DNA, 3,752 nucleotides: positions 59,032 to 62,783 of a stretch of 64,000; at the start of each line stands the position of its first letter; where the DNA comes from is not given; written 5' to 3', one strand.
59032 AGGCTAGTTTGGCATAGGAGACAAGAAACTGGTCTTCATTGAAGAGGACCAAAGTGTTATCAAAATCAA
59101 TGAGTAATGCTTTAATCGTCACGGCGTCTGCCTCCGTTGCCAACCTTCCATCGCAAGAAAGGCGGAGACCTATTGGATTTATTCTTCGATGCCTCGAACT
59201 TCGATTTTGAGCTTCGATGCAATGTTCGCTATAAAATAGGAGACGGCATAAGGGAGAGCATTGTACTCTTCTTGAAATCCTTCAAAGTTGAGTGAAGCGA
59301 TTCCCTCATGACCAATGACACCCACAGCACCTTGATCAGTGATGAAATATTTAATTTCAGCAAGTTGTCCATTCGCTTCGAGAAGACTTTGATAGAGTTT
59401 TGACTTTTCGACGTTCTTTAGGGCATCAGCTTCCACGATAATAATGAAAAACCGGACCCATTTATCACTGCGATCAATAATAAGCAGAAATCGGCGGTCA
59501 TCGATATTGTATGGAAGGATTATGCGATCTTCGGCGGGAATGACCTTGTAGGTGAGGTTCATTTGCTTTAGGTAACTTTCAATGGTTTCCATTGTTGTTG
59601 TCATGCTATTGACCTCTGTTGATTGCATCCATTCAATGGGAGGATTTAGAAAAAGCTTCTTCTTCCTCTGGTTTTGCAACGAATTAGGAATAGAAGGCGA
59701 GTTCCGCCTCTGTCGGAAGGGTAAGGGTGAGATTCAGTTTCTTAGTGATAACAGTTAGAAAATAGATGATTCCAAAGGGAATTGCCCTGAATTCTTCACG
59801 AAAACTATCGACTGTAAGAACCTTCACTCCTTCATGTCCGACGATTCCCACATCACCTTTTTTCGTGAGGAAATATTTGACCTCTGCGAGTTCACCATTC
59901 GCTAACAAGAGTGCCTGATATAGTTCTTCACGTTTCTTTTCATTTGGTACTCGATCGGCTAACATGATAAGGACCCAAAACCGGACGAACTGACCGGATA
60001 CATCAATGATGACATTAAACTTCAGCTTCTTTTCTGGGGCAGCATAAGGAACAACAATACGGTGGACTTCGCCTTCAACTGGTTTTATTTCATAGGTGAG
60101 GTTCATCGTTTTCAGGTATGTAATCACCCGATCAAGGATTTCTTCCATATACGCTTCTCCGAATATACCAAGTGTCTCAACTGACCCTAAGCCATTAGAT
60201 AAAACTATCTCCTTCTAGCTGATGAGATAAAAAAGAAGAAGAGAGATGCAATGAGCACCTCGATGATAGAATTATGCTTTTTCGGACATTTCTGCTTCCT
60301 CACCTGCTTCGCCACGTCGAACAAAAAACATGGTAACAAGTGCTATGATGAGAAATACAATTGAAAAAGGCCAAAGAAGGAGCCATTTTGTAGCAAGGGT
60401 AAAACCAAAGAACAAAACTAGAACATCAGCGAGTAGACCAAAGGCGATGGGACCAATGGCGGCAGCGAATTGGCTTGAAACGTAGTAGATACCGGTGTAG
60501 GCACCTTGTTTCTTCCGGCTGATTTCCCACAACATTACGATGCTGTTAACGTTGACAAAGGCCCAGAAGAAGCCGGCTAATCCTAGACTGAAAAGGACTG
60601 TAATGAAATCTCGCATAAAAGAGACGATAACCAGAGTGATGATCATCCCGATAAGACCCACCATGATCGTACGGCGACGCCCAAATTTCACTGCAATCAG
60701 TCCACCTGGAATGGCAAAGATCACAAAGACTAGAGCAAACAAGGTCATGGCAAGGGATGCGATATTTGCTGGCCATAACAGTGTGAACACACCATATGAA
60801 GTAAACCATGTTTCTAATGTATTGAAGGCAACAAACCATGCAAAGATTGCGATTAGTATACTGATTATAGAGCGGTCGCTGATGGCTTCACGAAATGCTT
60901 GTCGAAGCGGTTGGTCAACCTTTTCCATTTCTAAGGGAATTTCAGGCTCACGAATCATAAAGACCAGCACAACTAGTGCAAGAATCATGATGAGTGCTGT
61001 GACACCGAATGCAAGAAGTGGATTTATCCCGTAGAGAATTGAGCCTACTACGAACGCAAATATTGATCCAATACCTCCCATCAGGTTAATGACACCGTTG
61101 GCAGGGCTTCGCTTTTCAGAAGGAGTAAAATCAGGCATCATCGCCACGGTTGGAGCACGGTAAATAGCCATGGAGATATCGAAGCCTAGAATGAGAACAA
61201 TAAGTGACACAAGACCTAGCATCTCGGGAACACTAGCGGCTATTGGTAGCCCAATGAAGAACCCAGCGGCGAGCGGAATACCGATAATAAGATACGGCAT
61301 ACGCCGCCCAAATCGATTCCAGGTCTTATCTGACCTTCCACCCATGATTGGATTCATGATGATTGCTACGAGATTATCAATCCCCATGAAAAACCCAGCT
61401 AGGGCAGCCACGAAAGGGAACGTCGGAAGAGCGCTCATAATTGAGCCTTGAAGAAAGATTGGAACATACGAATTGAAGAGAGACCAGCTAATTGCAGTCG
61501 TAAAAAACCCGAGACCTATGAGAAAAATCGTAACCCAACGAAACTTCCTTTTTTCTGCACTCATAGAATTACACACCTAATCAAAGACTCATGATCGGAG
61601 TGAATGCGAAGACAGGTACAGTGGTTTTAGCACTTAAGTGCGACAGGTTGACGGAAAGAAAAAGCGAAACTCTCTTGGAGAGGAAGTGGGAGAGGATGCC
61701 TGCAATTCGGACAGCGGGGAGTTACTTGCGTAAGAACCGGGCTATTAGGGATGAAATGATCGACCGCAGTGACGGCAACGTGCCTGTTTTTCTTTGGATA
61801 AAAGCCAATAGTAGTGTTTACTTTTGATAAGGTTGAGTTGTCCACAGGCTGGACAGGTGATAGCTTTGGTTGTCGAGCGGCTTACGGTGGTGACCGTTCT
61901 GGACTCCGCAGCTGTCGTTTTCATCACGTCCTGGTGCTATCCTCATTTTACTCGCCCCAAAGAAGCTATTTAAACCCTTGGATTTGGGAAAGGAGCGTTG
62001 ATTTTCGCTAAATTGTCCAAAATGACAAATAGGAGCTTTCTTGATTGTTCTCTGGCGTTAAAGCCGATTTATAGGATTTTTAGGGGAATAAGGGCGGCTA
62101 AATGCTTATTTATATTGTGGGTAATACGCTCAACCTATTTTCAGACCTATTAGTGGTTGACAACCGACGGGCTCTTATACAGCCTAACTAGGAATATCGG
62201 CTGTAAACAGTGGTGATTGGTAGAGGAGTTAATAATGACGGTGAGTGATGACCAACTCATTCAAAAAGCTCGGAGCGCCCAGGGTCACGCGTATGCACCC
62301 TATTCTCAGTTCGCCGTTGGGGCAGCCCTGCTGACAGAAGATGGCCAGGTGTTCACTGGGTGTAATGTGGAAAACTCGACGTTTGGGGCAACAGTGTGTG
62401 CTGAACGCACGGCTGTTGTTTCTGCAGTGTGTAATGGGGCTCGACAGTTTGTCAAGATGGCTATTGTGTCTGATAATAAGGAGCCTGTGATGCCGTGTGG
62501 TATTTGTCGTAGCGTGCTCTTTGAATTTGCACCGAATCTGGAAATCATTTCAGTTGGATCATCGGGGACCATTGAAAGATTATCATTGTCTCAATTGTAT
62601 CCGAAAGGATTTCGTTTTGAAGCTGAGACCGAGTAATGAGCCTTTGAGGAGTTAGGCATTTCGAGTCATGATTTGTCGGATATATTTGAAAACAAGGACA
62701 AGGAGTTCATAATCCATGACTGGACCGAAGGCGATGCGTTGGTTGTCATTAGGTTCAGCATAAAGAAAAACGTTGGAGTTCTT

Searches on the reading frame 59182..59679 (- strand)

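Call 18: search_protein_families(library=pfam, proteins=[window:59182-59679:-], max_evalue=0.001)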
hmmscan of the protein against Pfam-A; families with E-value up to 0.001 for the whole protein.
window:59182-59679:- (166 aa): 1 family
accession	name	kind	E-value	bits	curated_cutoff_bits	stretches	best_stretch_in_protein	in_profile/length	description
PF22550.1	CesT_Tir_1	-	0.00026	21.4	27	1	26-150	1-122/131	CesT_Tir_1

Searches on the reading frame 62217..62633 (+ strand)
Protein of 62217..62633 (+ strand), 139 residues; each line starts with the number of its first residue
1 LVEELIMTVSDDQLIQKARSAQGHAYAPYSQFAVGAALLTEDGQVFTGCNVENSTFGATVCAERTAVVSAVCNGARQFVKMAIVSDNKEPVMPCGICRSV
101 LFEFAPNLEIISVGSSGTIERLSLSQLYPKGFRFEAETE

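Call 18: search_protein_families(library=pfam, proteins=[window:62217-62633:+], max_evalue=0.001)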
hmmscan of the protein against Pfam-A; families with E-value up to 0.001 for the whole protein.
window:62217-62633:+ (139 aa): 2 families
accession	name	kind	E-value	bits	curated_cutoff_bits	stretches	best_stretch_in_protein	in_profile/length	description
PF00383.29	dCMP_cyt_deam_1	-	2.1e-17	63.3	25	1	10-105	3-94/102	Cytidine and deoxycytidylate deaminase zinc-binding region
PF08211.18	dCMP_cyt_deam_2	-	2.1e-11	44.6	25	1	9-76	39-106/130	Cytidine and deoxycytidylate deaminase zinc-binding region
